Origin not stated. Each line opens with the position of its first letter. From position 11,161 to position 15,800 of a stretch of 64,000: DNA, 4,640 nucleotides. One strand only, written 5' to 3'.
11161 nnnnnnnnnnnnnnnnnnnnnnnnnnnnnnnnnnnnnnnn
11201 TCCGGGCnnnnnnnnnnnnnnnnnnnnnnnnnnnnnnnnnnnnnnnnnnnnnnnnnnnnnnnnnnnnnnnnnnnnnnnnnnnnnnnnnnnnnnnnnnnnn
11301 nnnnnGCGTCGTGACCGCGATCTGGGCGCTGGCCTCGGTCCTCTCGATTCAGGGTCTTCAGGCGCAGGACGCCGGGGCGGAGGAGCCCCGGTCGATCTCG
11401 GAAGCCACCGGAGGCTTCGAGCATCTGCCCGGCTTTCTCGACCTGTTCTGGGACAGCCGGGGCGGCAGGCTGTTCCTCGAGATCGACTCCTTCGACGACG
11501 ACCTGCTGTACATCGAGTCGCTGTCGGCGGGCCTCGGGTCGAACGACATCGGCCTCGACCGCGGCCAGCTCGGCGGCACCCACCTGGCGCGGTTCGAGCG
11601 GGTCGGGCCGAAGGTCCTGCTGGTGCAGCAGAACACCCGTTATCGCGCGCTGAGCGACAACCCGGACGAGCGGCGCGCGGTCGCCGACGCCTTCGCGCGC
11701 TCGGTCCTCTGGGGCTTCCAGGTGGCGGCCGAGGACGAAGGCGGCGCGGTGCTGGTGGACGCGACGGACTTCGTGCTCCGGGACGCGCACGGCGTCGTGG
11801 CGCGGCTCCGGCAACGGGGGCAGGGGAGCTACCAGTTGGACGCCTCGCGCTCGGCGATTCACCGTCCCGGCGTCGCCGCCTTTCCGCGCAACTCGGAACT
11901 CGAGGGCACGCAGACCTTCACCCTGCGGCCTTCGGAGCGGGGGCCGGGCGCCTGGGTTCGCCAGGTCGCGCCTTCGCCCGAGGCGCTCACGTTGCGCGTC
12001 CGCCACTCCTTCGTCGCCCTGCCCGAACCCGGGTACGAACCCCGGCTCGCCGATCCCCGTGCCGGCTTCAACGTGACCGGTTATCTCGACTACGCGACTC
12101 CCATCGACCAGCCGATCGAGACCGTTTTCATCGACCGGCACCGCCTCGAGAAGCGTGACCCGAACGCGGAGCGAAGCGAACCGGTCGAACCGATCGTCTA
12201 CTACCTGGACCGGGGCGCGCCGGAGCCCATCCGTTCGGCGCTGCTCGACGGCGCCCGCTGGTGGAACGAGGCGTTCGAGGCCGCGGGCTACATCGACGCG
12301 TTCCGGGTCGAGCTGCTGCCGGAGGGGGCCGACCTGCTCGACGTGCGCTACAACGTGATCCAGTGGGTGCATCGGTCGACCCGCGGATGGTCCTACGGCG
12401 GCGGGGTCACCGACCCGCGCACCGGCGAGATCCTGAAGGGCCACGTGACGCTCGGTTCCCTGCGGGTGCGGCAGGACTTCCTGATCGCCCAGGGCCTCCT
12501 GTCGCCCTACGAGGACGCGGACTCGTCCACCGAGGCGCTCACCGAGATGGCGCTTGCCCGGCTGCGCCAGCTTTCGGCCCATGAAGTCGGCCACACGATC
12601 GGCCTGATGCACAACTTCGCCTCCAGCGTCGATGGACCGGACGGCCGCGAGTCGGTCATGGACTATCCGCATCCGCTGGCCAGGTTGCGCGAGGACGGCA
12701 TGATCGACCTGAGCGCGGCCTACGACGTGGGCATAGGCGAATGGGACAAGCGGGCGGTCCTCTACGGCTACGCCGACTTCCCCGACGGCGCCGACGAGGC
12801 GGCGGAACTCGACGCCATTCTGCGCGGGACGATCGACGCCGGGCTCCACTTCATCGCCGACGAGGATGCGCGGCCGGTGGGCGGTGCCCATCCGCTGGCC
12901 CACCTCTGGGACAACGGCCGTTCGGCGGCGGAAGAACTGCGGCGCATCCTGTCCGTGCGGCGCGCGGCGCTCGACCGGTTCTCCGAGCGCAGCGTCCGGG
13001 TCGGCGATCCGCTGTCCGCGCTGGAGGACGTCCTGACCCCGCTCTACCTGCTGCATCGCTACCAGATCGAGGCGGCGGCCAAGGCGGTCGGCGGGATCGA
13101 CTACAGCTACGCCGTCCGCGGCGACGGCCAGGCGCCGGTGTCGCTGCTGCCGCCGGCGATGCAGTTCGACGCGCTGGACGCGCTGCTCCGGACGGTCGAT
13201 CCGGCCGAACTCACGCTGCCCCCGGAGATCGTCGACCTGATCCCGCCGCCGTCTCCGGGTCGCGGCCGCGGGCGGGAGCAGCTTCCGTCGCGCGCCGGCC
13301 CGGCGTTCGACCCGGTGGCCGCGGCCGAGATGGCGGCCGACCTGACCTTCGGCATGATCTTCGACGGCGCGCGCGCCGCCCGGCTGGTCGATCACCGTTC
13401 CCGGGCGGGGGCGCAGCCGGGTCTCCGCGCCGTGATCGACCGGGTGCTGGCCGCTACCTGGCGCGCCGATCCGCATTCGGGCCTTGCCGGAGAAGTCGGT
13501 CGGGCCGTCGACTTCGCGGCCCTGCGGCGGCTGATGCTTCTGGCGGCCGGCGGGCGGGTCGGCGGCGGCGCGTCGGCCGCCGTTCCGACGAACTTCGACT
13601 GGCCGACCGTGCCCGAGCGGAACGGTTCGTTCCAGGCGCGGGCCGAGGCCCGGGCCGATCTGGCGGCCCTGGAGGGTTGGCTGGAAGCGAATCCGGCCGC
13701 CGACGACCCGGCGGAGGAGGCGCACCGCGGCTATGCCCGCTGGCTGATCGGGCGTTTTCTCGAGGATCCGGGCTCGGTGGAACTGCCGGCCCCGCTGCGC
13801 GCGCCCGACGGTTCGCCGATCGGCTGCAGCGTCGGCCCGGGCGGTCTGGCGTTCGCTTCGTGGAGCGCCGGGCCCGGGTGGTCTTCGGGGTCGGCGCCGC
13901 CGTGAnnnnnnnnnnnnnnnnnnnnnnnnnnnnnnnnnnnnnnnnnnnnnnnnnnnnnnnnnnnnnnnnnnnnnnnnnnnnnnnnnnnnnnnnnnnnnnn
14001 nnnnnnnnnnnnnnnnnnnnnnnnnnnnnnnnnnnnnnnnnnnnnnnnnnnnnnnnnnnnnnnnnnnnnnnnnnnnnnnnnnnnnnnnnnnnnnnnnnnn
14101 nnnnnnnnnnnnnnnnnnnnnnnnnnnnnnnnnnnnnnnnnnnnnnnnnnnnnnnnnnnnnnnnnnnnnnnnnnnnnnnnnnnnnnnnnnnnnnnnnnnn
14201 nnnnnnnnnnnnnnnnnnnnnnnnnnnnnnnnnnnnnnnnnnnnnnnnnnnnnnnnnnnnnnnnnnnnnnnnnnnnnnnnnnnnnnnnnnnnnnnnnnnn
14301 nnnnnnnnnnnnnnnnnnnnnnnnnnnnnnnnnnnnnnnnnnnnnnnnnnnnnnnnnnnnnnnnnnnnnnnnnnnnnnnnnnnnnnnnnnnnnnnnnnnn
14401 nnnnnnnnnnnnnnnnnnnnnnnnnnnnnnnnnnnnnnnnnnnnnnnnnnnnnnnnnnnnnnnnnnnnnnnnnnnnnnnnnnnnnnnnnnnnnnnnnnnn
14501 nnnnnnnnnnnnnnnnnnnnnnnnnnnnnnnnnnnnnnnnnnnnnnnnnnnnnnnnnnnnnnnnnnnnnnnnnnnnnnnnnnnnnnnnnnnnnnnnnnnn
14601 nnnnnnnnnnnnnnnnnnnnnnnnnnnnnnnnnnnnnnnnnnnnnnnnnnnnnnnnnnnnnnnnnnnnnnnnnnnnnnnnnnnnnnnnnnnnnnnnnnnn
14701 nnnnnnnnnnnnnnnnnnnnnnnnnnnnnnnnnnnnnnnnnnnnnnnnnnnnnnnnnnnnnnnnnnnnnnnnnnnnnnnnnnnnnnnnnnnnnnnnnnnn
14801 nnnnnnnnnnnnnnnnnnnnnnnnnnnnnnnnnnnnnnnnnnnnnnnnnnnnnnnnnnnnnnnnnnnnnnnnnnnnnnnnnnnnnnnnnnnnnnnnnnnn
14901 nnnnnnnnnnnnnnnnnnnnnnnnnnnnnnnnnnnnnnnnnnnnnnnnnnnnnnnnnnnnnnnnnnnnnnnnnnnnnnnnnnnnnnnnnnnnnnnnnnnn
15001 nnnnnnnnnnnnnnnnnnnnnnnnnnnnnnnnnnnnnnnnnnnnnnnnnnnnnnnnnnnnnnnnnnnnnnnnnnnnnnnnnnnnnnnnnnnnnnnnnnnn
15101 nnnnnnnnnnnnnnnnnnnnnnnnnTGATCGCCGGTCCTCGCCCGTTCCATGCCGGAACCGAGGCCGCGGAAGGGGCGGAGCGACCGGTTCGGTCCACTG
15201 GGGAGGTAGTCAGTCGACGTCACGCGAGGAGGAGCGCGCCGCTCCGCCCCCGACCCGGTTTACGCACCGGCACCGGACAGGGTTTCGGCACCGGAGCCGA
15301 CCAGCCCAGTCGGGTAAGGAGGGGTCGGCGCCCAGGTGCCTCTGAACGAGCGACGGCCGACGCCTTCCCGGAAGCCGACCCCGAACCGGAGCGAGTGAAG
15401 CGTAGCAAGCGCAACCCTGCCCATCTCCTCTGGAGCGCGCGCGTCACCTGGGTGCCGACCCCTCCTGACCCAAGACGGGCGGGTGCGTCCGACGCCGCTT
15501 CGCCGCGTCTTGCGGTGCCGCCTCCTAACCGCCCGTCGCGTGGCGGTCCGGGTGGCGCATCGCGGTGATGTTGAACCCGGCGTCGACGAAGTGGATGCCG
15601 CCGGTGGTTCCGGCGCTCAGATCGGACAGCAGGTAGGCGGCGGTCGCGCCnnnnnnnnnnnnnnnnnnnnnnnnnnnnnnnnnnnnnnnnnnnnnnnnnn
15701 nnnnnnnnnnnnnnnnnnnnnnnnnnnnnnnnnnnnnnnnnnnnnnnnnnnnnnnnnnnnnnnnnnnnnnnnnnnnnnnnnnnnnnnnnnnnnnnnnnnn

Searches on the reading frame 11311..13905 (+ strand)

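Call 43: search_protein_families(library=pfam, proteins=[window:11311-13905:+], max_evalue=0.001)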
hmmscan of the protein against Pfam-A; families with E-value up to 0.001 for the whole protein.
window:11311-13905:+ (864 aa): 2 families
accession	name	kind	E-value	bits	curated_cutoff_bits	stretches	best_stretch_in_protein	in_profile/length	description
PF16313.11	DUF4953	-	6.5e-63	213.3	24.2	1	409-720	4-313/316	Met-zincin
PF17148.9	DUF5117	-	1.4e-37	129.8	27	1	85-281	1-188/189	Domain of unknown function (DUF5117)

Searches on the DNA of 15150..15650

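Call 52: search_rna_families(source=window, start=15150, end=15650, threshold=evalue, max_evalue=10)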
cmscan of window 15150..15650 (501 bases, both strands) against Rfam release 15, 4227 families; matches with E-value up to 10: 5.
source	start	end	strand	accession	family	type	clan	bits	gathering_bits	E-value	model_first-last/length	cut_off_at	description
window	15259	15323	+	RF01532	TB10Cs3H2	Gene; snRNA; snoRNA; HACA-box;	-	18.2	45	1.1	1-69/69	no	Trypanosomatid snoRNA TB10Cs3H2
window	15318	15386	-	RF03298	mir-4488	Gene; miRNA;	-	18.2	71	6.1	1-62/62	no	mir-4488 microRNA precursor family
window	15271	15351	+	RF04084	mir-595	Gene; miRNA;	-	16.2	70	1.3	1-86/86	no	mir-595 microRNA precursor family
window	15313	15470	-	RF04141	MIR8622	Gene; miRNA;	-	15.2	197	2.2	1-212/212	no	MIR8622 microRNA precursor family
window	15561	15615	+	RF01132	sR48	Gene; snRNA; snoRNA; CD-box;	-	15.1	40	4.9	1-59/59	no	Small nucleolar RNA sR48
